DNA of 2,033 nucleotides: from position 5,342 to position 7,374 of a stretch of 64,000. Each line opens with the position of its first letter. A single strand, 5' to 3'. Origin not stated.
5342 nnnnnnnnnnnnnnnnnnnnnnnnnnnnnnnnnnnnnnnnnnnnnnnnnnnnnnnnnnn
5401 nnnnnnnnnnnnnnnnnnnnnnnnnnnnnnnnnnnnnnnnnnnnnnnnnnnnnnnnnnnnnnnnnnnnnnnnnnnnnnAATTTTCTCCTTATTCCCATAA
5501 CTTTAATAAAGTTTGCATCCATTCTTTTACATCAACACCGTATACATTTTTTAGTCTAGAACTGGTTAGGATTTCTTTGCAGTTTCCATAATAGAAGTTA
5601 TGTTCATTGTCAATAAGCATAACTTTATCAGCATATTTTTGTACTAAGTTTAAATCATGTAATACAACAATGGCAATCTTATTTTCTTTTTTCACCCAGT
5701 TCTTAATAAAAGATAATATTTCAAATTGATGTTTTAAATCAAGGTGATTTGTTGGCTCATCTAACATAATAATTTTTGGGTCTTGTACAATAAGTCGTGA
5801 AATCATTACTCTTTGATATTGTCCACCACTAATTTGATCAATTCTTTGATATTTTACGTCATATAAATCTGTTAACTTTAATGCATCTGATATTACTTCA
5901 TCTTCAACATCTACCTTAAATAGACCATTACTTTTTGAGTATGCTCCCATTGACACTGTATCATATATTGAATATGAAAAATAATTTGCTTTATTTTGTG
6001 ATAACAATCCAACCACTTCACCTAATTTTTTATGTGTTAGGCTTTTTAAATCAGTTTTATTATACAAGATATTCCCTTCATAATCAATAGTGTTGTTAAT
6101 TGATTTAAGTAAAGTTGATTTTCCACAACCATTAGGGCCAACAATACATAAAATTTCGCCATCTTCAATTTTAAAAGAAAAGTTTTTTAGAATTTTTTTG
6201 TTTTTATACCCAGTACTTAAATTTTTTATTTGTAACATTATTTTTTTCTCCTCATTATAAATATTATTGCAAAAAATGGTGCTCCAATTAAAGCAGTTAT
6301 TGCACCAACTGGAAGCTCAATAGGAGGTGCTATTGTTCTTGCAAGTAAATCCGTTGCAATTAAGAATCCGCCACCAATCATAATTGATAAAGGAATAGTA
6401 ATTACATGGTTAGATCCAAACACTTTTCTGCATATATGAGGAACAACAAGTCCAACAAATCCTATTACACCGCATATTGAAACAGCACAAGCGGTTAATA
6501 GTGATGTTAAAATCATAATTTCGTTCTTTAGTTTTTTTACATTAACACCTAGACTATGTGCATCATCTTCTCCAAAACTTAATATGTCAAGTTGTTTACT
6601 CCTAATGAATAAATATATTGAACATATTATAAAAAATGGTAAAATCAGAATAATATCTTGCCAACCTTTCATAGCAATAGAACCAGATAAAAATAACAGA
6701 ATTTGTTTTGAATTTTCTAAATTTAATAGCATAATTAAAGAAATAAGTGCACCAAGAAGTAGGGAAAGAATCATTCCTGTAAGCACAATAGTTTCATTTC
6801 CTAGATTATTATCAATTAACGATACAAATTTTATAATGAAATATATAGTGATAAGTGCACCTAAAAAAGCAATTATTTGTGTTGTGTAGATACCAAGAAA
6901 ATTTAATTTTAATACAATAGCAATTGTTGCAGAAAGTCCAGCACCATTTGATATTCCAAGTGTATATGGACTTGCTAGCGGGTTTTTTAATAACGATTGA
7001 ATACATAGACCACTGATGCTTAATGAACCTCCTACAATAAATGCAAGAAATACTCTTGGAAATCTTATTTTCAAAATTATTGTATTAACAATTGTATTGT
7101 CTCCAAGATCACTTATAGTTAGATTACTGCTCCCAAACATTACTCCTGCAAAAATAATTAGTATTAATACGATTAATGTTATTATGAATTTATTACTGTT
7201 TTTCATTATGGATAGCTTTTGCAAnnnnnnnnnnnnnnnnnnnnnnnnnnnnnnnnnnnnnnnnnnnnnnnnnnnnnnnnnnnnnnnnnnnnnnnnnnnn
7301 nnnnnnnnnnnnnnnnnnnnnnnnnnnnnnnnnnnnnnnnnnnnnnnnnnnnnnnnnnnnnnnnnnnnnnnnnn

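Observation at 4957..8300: Cobalamin riboswitch-controlled B12 salvage operon on the minus strand (riboswitch > btuF > btuC > btuD > PduO-type adenosyltransferase)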

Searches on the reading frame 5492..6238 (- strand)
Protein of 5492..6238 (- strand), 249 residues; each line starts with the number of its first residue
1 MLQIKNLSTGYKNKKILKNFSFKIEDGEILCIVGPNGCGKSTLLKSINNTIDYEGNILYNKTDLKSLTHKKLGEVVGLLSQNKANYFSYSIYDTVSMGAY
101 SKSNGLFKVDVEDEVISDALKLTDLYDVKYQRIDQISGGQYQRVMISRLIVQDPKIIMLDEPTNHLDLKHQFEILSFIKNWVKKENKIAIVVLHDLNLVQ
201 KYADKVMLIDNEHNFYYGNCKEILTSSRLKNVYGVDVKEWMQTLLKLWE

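Call 4: search_protein_families(library=pfam, proteins=[window:5492-6238:-])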
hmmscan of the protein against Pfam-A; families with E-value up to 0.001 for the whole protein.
window:5492-6238:- (249 aa): 12 families
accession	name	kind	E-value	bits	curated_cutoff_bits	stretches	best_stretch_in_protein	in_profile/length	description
PF00005.33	ABC_tran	-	1.5e-31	110.2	25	1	17-164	1-137/137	ABC transporter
PF02463.25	SMC_N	-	8.2e-09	35.6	40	1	27-209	24-211/220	RecF/RecN/SMC N terminal domain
PF13304.12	AAA_21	-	3.7e-07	30.9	27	1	29-49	1-21/304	AAA domain, putative AbiEii toxin, Type IV TA system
PF03215.21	Rad17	-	1.4e-05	25.6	23.8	1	17-83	35-100/186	Rad17 P-loop domain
PF13476.12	AAA_23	-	1.9e-05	25.9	27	1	11-153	10-128/201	AAA domain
PF13173.12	AAA_14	-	3.8e-05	24.1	27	1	28-74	3-49/129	AAA domain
PF13401.12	AAA_22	-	6e-05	23.8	27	0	27-66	5-46/130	AAA domain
PF01637.24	ATPase_2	-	0.00027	21.3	33.2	1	26-83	19-78/225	ATPase domain predominantly from Archaea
PF00931.28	NB-ARC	-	0.00028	20.6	23.5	1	19-51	10-42/248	NB-ARC domain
PF13175.12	AAA_15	-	0.00035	20.7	32.1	0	13-48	10-44/374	AAA ATPase domain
PF13555.12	AAA_29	-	0.00049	20.2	27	1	21-61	16-56/61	P-loop containing region of AAA domain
PF00004.35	AAA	-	0.00079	20.3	21.2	0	30-76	1-43/131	ATPase family associated with various cellular activities (AAA)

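Call 5: search_protein_families(library=ncbifam, proteins=[window:5492-6238:-])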
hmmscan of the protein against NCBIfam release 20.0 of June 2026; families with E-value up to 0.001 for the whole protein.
window:5492-6238:- (249 aa): 190 families (the best 25 are shown)
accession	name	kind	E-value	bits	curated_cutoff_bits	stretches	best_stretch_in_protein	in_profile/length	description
NF010068.0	PRK13548.1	equivalog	9.4e-59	198.6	261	1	1-238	5-245/261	heme ABC transporter ATP-binding protein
NF008409.0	PRK11231.1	equivalog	2.5e-51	174.5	375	1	1-238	2-240/255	Fe(3+) dicitrate ABC transporter ATP-binding protein FecE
TIGR02315.1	ABC_phnC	equivalog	1.2e-45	155.9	266.1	1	1-234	1-243/243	phosphonate ABC transporter ATP-binding protein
TIGR03873.1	F420-0_ABC_ATP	hypoth_equivalog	1.4e-45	155.6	372.4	1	2-238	2-239/256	putative F420-0 ABC transporter ATP-binding protein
NF007082.0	PRK09536.1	equivalog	2.4e-45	155.4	537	1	1-236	3-239/402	corrinoid ABC transporter ATPase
NF007606.0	PRK10253.1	equivalog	2.8e-40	138.4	497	1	4-236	10-244/266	iron-enterobactin ABC transporter ATP-binding protein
NF002981.0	PRK03695.1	equivalog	1.8e-39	135.7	281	1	13-241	12-242/253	vitamin B12 ABC transporter ATP-binding protein BtuD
NF052485.1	sider_ATP_EitC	equivalog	3.9e-39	134.6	485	1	5-238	6-237/251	siderophore ABC transporter ATP-binding protein EitC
TIGR00972.1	3a0107s01c2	equivalog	1e-38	133.1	343.2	1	2-229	2-236/248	phosphate ABC transporter ATP-binding protein PstB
TIGR04520.1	ECF_ATPase_1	equivalog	1.1e-37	129.9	315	1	3-240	2-240/269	energy-coupling factor transporter ATPase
NF007863.0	PRK10575.1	equivalog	1.6e-37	129.2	433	1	3-236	13-248/265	Fe3+-hydroxamate ABC transporter ATP-binding protein FhuC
TIGR04521.1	ECF_ATPase_2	equivalog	5.6e-37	127.3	330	1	10-247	9-256/279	energy-coupling factor transporter ATPase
NF043075.1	MMSYN1_0197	equivalog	6.2e-36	124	550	1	1-224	2-221/341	spermidine/putrescine ABC transporter ATP-binding protein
NF000355.4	ribo_prot_ABC_F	equivalog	6.4e-35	121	380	1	2-219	3-198/499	ribosomal protection-like ABC-F family protein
NF053840.1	MnTportMntADein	equivalog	1.9e-34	119.3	400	1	1-230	1-226/240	manganese ABC transporter ATP-binding protein MntA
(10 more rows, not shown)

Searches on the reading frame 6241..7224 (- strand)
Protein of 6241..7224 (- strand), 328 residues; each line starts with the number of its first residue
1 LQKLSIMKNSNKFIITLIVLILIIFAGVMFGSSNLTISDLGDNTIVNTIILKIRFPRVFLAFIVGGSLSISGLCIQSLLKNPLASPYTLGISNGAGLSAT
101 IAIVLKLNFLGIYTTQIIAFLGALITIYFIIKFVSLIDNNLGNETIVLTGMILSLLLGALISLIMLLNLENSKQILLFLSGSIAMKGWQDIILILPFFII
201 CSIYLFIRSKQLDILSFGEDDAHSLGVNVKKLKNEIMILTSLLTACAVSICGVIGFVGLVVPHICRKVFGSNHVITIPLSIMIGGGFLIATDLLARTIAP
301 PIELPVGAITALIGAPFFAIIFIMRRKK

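Call 4: search_protein_families(library=pfam, proteins=[window:6241-7224:-])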
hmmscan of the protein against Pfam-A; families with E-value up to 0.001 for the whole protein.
window:6241-7224:- (328 aa): 2 families
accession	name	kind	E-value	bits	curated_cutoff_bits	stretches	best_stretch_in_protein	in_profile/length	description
PF01032.23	FecCD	-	5.1e-90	302.1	26.5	1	20-322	2-309/311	FecCD transport family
PF00950.22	ABC-3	-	1.3e-07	31.9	20.1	1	115-323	52-256/258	ABC 3 transport family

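Call 5: search_protein_families(library=ncbifam, proteins=[window:6241-7224:-])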
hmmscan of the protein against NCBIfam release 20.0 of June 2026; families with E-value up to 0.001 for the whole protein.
window:6241-7224:- (328 aa): 16 families
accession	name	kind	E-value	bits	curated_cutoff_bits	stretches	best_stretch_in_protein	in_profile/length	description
NF007081.0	PRK09535.1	equivalog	5e-66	223.5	461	1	43-326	84-360/366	vitamin B12 ABC transporter permease BtuC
NF007299.0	PRK09777.1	equivalog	1.5e-65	221.6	406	1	12-323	5-315/318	Fe(3+) dicitrate ABC transporter permease subunit FecD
NF003001.0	PRK03784.1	equivalog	9.6e-62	209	334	1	9-325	15-328/332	vitamin B12 ABC transporter permease BtuC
TIGR03869.1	F420-0_ABCperm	hypoth_equivalog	2.4e-61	207.8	437.35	1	43-326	42-322/325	putative F420-0 ABC transporter permease subunit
NF008407.0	PRK11228.1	equivalog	3.1e-61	207.1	396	1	42-327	46-329/330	iron-dicitrate ABC transporter permease FecC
NF007866.0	PRK10577.1-2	equivalog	1.4e-59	202.1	554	1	41-326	48-330/666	Fe(3+)-hydroxamate ABC transporter permease FhuB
NF007871.0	PRK10577.2-2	equivalog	1.8e-58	198.6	899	1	13-320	15-326/679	Fe(3+)-hydroxamate ABC transporter permease FhuB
NF007867.0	PRK10577.1-3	subfamily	8.8e-58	196.2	849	1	16-326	393-706/710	Fe(3+)-hydroxamate ABC transporter permease FhuB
NF007872.0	PRK10577.2-3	equivalog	1.2e-50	172.7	727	1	17-327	25-331/676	Fe(3+)-hydroxamate ABC transporter permease FhuB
NF007760.0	PRK10441.1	equivalog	3.1e-43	148.2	428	1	15-328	15-330/335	Fe(3+)-siderophore ABC transporter permease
NF007869.0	PRK10577.1-6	equivalog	7e-43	147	954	1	11-325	379-694/703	Fe(3+)-hydroxamate ABC transporter permease FhuB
NF007873.0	PRK10577.2-4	equivalog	7.8e-43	147.1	1012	1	13-320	328-638/646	Fe(3+)-hydroxamate ABC transporter permease FhuB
NF007870.0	PRK10577.2-1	equivalog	1.1e-42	146.6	1355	1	13-326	358-672/678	Fe(3+)-hydroxamate ABC transporter permease FhuB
NF007868.0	PRK10577.1-5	equivalog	5.1e-39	134.3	943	2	47-204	55-209/666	Fe(3+)-hydroxamate ABC transporter permease FhuB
NF007759.0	PRK10440.1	equivalog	7e-35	120.8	422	1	27-325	26-326/330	iron-enterobactin ABC transporter permease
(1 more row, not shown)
